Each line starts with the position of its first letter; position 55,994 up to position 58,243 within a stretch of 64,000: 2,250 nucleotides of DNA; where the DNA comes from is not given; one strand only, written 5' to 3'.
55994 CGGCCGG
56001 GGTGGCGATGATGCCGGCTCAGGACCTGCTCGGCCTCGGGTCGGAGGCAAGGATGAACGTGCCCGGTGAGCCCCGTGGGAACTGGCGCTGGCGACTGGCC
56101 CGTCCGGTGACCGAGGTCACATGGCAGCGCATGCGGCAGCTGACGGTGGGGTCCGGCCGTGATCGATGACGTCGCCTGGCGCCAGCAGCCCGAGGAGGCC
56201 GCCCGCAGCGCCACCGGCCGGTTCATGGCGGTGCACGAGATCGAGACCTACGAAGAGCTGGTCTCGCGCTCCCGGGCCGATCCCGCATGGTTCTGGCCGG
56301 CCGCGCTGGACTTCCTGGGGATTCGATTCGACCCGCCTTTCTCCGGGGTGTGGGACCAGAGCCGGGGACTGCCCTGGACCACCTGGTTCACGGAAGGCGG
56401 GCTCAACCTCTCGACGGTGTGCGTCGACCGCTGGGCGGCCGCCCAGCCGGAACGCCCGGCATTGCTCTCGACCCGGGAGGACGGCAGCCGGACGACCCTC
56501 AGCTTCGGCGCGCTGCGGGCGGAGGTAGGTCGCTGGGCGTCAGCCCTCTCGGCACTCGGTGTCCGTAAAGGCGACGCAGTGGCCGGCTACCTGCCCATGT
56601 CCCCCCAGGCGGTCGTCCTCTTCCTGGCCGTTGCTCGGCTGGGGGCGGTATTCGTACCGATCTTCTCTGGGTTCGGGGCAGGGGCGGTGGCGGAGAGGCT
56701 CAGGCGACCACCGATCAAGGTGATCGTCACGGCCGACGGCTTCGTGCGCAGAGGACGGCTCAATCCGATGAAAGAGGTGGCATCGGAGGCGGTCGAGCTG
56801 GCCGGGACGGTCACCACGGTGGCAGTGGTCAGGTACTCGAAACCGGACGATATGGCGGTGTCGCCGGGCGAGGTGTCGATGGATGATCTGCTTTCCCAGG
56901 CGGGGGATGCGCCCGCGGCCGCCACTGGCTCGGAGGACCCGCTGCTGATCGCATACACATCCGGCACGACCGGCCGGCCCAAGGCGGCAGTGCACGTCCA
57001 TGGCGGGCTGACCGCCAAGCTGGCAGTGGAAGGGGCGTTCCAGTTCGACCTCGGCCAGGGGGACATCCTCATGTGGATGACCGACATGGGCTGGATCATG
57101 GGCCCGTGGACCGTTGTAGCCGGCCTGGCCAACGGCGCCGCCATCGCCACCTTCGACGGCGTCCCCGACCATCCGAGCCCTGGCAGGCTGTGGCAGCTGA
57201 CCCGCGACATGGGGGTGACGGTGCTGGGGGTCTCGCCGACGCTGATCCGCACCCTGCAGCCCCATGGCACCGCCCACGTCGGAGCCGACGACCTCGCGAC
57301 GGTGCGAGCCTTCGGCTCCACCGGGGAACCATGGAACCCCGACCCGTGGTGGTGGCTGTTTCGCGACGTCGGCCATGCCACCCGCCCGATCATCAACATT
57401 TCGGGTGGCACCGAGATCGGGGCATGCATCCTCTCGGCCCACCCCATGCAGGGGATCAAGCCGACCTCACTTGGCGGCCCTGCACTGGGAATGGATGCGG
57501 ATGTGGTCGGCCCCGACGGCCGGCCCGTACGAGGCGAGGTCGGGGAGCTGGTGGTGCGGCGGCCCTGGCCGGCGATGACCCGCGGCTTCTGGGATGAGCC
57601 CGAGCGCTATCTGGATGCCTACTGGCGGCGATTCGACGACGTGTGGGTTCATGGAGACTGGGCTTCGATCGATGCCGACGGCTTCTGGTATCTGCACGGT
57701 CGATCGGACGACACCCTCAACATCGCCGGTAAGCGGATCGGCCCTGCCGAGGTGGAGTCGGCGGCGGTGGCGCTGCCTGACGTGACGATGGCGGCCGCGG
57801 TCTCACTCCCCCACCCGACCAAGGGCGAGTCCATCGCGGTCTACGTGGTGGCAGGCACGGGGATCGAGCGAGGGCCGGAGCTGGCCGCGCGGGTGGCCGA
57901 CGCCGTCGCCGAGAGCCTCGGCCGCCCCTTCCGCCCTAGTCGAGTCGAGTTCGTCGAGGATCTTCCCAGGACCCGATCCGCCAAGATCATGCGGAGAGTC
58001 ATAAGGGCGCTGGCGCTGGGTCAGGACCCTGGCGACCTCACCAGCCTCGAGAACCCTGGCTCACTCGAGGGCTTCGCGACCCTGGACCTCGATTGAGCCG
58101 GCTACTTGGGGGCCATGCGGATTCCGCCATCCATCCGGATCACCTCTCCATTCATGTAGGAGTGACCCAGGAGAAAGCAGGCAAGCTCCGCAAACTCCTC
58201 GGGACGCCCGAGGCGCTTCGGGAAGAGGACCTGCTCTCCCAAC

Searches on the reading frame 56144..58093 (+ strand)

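Call 11: search_protein_families(library=pfam, proteins=[window:56144-58093:+])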
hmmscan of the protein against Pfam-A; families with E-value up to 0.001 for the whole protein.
window:56144-58093:+ (650 aa): 3 families
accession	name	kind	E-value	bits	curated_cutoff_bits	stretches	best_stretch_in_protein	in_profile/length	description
PF00501.34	AMP-binding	-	5e-68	230.1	29.9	1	95-483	2-384/384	AMP-binding enzyme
PF13193.12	AMP-binding_C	-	2.5e-17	64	24.5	1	536-614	1-76/76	AMP-binding enzyme C-terminal domain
PF16177.11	ACAS_N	-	6.3e-09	36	27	1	36-93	1-55/55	Acetyl-coenzyme A synthetase N-terminus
